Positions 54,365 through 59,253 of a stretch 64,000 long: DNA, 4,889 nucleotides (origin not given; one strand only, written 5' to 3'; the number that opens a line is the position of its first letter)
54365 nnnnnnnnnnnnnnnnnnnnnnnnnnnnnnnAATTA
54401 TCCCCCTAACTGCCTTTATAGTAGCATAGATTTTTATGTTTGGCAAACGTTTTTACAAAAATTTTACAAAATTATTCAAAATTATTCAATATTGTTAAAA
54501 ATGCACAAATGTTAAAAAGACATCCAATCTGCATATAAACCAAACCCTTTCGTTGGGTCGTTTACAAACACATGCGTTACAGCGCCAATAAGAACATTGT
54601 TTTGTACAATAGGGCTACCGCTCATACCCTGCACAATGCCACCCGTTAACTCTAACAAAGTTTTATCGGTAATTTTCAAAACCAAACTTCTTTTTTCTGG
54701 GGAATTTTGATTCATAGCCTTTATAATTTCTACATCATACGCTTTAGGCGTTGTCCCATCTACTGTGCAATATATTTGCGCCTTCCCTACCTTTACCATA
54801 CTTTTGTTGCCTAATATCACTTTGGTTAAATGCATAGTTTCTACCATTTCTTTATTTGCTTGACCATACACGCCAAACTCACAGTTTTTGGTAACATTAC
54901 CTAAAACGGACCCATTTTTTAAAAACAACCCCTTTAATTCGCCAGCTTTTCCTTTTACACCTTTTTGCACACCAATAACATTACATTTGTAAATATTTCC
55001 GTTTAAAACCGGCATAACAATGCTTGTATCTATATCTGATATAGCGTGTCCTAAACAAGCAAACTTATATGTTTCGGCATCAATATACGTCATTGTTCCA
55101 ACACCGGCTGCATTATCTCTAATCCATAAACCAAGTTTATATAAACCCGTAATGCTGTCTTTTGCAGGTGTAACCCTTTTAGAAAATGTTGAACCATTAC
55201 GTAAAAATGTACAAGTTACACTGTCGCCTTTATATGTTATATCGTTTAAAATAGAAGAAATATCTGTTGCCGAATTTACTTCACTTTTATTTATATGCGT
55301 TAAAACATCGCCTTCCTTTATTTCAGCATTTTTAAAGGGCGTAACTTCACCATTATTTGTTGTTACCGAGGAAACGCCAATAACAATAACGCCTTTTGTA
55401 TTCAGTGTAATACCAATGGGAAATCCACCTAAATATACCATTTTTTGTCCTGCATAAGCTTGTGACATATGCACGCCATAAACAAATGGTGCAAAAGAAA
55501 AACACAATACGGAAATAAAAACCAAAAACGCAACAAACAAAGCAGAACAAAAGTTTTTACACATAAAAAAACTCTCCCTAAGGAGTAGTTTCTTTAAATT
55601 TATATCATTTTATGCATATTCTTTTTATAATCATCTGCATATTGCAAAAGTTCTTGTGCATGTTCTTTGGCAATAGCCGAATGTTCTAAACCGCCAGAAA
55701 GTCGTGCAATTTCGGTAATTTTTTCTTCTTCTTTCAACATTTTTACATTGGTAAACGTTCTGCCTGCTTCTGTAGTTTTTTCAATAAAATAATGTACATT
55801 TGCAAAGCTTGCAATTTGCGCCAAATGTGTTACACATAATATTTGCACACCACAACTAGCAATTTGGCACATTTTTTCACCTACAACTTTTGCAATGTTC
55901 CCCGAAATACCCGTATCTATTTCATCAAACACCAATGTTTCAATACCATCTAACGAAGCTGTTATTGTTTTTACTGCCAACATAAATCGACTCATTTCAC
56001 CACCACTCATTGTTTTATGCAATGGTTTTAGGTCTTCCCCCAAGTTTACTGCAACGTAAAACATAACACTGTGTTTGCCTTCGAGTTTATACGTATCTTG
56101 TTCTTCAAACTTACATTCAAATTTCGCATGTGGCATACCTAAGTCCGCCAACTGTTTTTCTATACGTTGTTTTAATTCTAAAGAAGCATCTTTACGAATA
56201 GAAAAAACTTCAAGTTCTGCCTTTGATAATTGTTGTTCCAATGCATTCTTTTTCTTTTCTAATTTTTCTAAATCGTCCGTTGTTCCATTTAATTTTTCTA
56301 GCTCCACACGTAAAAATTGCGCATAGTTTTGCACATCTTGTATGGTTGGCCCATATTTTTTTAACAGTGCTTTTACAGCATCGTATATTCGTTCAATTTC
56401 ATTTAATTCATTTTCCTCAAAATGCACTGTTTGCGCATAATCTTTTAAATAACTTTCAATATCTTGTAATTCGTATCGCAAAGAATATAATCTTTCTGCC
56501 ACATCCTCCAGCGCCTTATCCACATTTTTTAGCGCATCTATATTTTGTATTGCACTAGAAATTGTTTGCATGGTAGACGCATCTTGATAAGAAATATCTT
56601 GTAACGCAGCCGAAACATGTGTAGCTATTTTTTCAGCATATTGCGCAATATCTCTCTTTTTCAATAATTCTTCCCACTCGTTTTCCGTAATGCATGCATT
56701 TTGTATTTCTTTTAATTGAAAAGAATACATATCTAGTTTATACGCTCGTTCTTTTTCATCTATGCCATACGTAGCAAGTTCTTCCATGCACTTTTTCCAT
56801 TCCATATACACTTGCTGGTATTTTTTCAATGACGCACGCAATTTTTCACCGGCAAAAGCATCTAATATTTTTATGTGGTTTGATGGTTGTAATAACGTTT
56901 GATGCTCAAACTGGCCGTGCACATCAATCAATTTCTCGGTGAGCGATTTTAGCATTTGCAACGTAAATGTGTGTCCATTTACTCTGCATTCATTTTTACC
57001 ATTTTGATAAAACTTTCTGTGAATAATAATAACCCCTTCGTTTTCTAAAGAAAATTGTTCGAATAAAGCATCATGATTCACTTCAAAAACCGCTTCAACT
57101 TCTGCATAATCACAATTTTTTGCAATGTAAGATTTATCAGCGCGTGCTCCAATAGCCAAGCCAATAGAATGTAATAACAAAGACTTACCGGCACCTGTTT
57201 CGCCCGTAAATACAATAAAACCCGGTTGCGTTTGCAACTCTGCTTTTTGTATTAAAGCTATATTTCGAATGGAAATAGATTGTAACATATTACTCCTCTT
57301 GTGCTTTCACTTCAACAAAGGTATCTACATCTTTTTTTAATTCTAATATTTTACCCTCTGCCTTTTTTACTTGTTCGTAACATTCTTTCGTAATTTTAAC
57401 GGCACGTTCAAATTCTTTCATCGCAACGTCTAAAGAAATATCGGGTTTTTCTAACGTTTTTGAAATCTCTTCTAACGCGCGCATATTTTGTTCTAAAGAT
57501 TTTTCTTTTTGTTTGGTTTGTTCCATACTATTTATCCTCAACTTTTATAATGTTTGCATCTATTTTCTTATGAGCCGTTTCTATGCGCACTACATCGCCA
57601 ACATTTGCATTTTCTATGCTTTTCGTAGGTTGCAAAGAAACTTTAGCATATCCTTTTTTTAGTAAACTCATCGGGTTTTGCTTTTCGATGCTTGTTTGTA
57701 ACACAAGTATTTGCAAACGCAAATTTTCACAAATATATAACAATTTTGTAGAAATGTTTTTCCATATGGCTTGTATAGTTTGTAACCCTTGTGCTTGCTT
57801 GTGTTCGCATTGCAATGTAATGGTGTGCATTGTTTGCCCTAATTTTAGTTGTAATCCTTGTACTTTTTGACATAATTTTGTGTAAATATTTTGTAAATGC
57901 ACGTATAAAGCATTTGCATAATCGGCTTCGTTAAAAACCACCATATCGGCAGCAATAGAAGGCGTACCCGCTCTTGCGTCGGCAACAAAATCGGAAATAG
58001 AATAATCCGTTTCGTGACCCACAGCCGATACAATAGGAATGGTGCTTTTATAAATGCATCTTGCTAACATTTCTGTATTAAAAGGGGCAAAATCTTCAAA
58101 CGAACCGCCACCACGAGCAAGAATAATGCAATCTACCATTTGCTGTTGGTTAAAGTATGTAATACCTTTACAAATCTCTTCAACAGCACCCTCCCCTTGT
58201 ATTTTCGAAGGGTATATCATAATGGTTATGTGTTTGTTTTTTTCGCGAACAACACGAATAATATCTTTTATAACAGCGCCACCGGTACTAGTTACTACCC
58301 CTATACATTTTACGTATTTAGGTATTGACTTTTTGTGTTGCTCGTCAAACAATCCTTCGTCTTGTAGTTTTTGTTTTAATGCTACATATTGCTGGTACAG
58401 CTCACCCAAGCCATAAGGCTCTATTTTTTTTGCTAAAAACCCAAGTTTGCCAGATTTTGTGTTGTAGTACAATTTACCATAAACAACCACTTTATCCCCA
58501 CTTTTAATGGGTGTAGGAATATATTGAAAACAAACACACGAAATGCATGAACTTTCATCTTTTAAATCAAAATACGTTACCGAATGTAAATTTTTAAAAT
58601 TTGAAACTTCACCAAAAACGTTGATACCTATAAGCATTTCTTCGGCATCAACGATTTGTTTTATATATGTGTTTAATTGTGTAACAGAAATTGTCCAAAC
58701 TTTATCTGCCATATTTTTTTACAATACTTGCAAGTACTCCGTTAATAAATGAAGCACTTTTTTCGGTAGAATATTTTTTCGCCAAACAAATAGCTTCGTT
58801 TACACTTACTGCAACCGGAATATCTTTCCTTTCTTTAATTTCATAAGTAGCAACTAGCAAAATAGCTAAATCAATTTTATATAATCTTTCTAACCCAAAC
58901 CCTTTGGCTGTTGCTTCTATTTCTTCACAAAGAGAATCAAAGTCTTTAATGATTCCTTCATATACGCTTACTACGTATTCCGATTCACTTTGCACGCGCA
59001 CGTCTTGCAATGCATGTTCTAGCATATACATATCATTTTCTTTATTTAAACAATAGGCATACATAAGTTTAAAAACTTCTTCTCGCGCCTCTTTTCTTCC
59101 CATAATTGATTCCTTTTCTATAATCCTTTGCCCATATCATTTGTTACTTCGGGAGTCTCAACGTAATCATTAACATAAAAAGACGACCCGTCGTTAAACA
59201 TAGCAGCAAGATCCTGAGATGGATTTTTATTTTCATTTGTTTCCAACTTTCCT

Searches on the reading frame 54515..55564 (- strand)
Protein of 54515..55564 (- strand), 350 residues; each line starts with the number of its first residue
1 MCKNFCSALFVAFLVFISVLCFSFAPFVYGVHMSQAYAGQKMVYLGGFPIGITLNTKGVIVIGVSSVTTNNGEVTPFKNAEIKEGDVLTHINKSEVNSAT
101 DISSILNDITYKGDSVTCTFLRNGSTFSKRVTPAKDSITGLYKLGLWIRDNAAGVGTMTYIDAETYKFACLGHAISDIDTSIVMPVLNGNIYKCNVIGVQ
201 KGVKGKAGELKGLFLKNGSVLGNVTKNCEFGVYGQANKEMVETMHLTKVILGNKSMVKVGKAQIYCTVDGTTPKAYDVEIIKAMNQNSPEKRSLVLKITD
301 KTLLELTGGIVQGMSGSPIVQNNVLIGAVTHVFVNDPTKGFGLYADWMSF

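Call 4: search_protein_families(library=pfam, proteins=[window:54515-55564:-], max_evalue=1)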
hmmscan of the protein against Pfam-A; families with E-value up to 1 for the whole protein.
window:54515-55564:- (350 aa): 6 families
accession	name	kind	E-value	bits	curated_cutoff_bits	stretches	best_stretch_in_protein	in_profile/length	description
PF05580.18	Peptidase_S55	-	3.5e-80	269.4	25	1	142-348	3-209/210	SpoIVB peptidase S55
PF13180.12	PDZ_2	-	2.6e-08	34.5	27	1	54-126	9-73/80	PDZ domain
PF17820.7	PDZ_6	-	0.016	15.4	27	1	75-106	9-40/54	PDZ domain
PF13290.12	CHB_HEX_C_1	-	0.021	15.2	22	1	261-275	20-34/67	Chitobiase/beta-hexosaminidase C-terminal domain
PF14685.13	PDZ_Tricorn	-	0.04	14.4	25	1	72-124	28-80/88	Tricorn protease PDZ domain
PF02080.26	TrkA_C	-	0.21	12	27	0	56-89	24-55/71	TrkA-C domain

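Call 5: search_protein_families(library=ncbifam, proteins=[window:54515-55564:-], max_evalue=1)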
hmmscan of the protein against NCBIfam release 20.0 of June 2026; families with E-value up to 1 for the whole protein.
window:54515-55564:- (350 aa): 9 families
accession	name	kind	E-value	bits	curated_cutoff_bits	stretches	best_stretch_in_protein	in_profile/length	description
TIGR02860.1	spore_IV_B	equivalog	9.1e-112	373.9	305.25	1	38-348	86-395/402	SpoIVB peptidase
NF040960.1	MamE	equivalog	5.4e-07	28.6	800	2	57-128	467-530/659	magnetosome formation protease MamE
NF041521.1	HhoA_HhoB_HtrA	equivalog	1.8e-05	24.2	450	1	56-134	262-332/335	HhoA/HhoB/HtrA family serine endopeptidase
TIGR00054.1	TIGR00054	equivalog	3.1e-05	23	147.55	1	72-136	207-272/421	RIP metalloprotease RseP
NF041199.1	trx7_PDZ_seleno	equivalog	3.4e-05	22.9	300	1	74-133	213-272/390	Trx7/PDZ domain-containing (seleno)protein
TIGR02037.1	degP_htrA_DO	subfamily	0.00026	20.1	416.2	1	75-128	270-322/434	Do family serine endopeptidase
NF047968.1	SerProtHtrA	equivalog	0.00046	19.7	470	1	57-128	289-352/357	serine protease HtrA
TIGR02038.1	protease_degS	equivalog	0.0022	17.2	422.95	1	57-131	278-344/351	outer membrane-stress sensor serine endopeptidase DegS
NF007526.1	PRK10139.1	equivalog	0.011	14.5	756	1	78-134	305-360/456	serine endoprotease DegQ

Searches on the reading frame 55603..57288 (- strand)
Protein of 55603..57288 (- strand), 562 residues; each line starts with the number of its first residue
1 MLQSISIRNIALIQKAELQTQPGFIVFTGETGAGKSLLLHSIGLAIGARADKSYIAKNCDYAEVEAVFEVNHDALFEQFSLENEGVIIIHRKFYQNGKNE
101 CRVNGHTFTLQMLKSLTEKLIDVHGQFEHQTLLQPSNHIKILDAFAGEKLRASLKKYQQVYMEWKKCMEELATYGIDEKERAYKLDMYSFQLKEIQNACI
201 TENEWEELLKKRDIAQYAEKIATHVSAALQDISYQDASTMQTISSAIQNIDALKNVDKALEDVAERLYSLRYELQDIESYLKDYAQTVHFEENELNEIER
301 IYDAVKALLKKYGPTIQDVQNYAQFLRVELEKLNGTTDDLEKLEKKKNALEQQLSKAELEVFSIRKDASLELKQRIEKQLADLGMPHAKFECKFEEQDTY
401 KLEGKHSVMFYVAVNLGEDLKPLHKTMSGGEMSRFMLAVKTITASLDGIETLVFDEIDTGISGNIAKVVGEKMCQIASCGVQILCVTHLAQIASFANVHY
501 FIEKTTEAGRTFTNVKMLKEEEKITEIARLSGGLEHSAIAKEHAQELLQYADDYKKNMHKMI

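Call 14: search_protein_families(library=ncbifam, proteins=[window:55603-57288:-], max_evalue=0.00001)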
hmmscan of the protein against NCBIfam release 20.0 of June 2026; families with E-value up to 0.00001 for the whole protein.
window:55603-57288:- (562 aa): 6 families
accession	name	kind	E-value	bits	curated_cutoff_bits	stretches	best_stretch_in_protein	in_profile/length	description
TIGR00634.1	recN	equivalog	5.7e-138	461.3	407.85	1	1-549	1-562/563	DNA repair protein RecN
NF008121.0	PRK10869.1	equivalog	4.7e-99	332.4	418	1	1-549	1-552/553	DNA repair protein RecN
TIGR02169.1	SMC_prok_A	equivalog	2.3e-06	25.6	729.4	0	201-398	680-875/1165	chromosome segregation protein SMC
NF002572.0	PRK02224.1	equivalog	4.6e-06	25.2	1087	0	201-383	218-400/888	DNA double-strand break repair ATPase Rad50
NF041035.1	Rad50_Halo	equivalog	6.8e-06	24.7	1000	0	202-383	219-400/883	DNA double-strand break repair ATPase Rad50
TIGR02168.1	SMC_prok_B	equivalog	8.9e-06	23.7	567.35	0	150-397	184-426/1181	chromosome segregation protein SMC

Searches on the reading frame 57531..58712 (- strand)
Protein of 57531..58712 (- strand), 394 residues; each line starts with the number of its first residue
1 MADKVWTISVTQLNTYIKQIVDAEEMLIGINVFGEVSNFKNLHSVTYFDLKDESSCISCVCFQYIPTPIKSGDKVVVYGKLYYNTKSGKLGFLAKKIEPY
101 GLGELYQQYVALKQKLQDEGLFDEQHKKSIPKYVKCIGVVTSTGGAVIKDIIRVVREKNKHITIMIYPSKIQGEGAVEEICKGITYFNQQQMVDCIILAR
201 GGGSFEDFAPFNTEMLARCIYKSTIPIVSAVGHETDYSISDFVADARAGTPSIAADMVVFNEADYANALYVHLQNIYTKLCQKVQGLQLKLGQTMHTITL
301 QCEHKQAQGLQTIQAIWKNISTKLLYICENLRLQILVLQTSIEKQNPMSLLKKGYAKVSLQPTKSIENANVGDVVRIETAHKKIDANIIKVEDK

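Call 14: search_protein_families(library=ncbifam, proteins=[window:57531-58712:-], max_evalue=0.00001)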
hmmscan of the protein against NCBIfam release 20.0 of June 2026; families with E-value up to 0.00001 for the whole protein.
window:57531-58712:- (394 aa): 1 family
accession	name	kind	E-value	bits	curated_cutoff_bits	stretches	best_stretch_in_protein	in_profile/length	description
TIGR00237.1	xseA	equivalog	2.4e-106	356.2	180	1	9-388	1-388/389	exodeoxyribonuclease VII large subunit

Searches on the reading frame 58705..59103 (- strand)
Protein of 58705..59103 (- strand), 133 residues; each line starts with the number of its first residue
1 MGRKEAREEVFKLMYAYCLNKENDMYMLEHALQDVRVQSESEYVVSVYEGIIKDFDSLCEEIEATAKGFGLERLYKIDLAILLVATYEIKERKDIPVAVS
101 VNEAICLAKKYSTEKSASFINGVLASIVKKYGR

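Call 14: search_protein_families(library=ncbifam, proteins=[window:58705-59103:-], max_evalue=0.00001)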
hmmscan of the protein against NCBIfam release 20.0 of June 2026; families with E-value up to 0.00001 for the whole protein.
window:58705-59103:- (133 aa): 5 families
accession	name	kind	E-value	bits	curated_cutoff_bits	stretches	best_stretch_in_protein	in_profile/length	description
TIGR01951.1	nusB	equivalog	3.7e-31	108.1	88.35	1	3-130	2-130/131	transcription antitermination factor NusB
NF001223.0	PRK00202.1-1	equivalog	3.3e-23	82.3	131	1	3-130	9-143/146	transcription antitermination factor NusB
NF001230.0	PRK00202.2-5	equivalog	1.9e-10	40.8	132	1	4-129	23-149/165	transcription antitermination factor NusB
NF011494.0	PRK14902.1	equivalog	1.2e-09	37.5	319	1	4-130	3-128/444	16S rRNA (cytosine(967)-C(5))-methyltransferase RsmB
NF011493.0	PRK14901.1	equivalog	5.7e-06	25.4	540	1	27-130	25-128/447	16S rRNA (cytosine(967)-C(5))-methyltransferase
